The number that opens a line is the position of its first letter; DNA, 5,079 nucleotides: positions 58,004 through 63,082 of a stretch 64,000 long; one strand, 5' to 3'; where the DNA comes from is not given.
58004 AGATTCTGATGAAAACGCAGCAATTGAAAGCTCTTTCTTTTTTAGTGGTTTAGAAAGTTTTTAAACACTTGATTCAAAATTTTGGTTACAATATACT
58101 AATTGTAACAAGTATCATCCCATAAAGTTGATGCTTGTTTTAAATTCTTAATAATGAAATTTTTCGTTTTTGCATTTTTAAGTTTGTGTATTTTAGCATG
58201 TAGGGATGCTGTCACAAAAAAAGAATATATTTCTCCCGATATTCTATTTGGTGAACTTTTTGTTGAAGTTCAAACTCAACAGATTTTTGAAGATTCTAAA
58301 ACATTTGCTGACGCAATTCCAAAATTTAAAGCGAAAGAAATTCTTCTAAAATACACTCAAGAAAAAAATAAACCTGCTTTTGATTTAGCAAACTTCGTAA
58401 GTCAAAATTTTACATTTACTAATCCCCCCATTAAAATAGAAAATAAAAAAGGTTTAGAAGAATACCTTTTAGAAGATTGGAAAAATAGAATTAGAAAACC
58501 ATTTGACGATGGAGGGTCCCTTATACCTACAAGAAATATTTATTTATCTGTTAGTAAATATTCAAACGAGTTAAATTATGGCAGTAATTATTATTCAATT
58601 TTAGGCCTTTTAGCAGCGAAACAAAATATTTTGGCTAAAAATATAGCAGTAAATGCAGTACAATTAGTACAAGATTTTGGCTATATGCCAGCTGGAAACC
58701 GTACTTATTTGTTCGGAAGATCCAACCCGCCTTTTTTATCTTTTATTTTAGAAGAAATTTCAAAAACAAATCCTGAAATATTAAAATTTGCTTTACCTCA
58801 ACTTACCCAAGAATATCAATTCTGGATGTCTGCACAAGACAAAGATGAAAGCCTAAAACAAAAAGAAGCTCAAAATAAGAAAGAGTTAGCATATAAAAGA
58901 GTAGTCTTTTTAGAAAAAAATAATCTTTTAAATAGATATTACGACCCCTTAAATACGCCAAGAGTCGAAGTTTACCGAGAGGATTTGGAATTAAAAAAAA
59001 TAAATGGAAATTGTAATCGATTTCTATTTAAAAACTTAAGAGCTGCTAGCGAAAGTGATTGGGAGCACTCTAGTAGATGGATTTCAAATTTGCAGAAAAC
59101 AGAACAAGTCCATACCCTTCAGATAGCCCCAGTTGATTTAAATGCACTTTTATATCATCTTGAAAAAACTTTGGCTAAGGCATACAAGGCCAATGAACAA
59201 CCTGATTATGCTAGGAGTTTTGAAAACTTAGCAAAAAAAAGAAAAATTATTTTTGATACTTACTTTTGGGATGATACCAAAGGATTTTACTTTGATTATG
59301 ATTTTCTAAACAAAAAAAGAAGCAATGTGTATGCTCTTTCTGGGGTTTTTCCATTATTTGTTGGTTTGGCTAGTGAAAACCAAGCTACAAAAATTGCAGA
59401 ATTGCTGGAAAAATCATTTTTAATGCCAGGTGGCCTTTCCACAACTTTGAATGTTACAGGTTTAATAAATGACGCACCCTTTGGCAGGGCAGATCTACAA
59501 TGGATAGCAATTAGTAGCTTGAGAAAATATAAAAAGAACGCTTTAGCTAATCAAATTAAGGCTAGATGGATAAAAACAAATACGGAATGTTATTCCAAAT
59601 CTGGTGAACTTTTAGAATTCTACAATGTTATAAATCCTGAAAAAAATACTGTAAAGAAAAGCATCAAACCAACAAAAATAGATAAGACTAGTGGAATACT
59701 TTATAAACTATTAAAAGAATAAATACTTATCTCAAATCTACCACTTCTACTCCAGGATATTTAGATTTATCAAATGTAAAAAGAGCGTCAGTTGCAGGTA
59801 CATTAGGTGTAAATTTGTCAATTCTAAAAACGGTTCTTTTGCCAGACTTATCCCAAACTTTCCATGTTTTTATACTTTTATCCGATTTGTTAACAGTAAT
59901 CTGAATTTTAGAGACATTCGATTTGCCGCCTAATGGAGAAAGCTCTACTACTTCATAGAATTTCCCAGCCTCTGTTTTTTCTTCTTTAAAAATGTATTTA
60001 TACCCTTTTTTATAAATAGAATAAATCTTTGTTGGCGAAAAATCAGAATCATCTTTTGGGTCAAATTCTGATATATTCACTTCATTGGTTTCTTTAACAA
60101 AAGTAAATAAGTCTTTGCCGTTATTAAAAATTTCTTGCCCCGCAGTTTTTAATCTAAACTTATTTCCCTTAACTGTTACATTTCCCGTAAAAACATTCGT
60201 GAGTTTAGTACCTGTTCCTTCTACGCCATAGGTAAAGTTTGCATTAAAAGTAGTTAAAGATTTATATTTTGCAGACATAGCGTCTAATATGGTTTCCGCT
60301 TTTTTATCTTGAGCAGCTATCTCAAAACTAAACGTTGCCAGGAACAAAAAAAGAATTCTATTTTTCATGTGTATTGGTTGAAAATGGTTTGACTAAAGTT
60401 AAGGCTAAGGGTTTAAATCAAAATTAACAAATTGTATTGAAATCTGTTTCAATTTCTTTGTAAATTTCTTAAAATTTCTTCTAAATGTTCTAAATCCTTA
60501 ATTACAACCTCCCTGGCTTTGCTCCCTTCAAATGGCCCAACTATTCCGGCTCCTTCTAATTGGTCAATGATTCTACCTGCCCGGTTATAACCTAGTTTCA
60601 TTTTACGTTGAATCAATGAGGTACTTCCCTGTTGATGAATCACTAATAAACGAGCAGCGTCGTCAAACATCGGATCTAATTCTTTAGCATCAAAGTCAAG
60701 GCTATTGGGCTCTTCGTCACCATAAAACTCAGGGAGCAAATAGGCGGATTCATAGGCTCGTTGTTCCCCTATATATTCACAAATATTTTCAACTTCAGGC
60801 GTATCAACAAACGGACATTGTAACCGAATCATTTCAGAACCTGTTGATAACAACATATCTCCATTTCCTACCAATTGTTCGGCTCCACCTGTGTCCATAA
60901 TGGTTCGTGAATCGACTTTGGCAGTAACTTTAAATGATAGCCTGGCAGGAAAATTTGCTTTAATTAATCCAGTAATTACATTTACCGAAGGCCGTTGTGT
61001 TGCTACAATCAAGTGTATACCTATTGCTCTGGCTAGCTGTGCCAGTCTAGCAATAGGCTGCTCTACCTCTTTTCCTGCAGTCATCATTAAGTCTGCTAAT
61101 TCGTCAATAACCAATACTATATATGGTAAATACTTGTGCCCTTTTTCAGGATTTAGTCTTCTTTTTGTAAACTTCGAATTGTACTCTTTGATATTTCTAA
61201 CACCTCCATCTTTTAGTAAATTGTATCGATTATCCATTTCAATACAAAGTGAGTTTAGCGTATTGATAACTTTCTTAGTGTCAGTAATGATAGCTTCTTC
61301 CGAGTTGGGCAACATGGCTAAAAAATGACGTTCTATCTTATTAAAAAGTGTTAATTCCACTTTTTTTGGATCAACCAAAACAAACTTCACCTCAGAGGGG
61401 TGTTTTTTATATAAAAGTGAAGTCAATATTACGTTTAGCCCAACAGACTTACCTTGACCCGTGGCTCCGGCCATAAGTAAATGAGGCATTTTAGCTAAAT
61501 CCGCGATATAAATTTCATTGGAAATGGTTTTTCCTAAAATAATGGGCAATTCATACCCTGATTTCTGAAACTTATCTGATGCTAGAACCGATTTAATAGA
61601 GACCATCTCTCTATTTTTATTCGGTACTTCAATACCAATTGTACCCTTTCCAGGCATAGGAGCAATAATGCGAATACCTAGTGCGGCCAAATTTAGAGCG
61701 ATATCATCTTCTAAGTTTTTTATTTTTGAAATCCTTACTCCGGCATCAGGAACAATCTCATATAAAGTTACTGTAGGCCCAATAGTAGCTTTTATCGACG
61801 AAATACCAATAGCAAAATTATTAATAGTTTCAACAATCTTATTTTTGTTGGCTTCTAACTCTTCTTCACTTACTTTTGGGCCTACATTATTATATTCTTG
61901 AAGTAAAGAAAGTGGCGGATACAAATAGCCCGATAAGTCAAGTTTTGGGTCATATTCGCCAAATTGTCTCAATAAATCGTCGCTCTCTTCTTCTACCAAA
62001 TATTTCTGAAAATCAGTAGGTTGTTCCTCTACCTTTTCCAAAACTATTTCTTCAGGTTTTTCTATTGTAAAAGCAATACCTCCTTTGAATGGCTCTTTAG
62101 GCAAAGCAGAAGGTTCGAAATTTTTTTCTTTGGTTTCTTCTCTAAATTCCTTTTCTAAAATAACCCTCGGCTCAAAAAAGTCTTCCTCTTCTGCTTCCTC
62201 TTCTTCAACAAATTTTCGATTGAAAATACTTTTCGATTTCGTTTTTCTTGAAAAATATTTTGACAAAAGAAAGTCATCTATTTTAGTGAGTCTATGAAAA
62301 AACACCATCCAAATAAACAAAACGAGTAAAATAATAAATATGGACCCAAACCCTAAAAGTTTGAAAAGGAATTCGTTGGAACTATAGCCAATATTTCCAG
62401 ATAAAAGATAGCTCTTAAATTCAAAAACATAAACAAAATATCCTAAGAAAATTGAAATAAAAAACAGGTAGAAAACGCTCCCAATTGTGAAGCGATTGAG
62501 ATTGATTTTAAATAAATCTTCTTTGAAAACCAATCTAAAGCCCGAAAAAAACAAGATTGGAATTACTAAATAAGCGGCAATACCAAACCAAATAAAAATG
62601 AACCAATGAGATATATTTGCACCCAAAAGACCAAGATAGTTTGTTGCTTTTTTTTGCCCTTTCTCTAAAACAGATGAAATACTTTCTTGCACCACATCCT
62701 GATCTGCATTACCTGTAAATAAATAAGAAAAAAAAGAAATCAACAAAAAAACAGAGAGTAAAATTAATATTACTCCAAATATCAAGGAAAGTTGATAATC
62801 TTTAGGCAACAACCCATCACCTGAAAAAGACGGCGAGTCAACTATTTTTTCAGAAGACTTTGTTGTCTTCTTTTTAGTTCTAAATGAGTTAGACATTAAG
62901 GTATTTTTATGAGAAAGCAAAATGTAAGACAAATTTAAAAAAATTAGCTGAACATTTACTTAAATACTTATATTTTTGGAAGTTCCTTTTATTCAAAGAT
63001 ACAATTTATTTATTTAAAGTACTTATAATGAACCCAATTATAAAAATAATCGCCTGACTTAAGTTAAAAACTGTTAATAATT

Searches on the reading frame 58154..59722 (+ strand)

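Call 67: search_protein_families(library=pfam, proteins=[window:58154-59722:+], max_evalue=0.001)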
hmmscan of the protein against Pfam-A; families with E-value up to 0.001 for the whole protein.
window:58154-59722:+ (522 aa): 3 families
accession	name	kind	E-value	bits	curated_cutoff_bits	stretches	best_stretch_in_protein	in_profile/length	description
PF01204.24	Trehalase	-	4.2e-76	257.3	21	1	138-495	127-481/512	Trehalase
PF22422.2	MGH1-like_GH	-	7.4e-11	42.6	27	1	206-431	83-279/356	Mannosylglycerate hydrolase MGH1-like glycoside hydrolase domain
PF06202.20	GDE_C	-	1.6e-05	24.5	21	1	323-430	159-267/367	Amylo-alpha-1,6-glucosidase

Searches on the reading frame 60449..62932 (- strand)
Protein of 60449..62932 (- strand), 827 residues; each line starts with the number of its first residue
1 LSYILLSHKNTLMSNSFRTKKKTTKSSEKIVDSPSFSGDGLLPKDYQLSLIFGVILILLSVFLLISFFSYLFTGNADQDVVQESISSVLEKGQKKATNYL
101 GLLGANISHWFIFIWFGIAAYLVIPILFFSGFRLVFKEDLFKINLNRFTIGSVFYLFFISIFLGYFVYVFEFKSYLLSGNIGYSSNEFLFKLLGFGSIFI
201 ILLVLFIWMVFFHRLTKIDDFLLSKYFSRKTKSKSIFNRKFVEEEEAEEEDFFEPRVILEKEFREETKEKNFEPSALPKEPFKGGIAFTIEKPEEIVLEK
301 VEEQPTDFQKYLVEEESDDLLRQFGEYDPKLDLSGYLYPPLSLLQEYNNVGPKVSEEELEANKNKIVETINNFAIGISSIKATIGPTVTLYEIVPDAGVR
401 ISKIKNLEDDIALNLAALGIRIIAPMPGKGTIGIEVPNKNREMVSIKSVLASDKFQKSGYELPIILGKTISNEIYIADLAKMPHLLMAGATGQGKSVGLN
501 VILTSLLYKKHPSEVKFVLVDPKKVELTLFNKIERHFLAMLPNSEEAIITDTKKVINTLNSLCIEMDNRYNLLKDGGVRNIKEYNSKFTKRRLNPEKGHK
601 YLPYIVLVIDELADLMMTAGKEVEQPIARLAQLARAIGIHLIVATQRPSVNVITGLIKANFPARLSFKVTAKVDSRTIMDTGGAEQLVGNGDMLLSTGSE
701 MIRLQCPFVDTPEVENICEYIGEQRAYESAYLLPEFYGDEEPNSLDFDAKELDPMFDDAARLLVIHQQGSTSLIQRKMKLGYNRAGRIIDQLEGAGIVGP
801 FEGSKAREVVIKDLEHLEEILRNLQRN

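Call 67: search_protein_families(library=pfam, proteins=[window:60449-62932:-], max_evalue=0.001)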
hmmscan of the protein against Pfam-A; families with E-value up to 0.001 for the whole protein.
window:60449-62932:- (827 aa): 5 families
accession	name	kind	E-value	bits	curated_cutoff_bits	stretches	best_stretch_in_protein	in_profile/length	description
PF01580.24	FtsK_SpoIIIE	-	7.3e-58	196.1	24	1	446-650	2-221/221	FtsK/SpoIIIE family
PF17854.6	FtsK_alpha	-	9.1e-31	106.5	22.9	1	339-438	2-101/101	FtsK alpha domain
PF09397.16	FtsK_gamma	-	6.5e-26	90.3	30.6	1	751-811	2-62/63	Ftsk gamma domain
PF13491.11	FtsK_4TM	-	8.5e-15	55.3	23.1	1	51-213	7-159/171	4TM region of DNA translocase FtsK/SpoIIIE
PF12846.13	AAA_10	-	0.0008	19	27.5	0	482-531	21-65/362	AAA-like domain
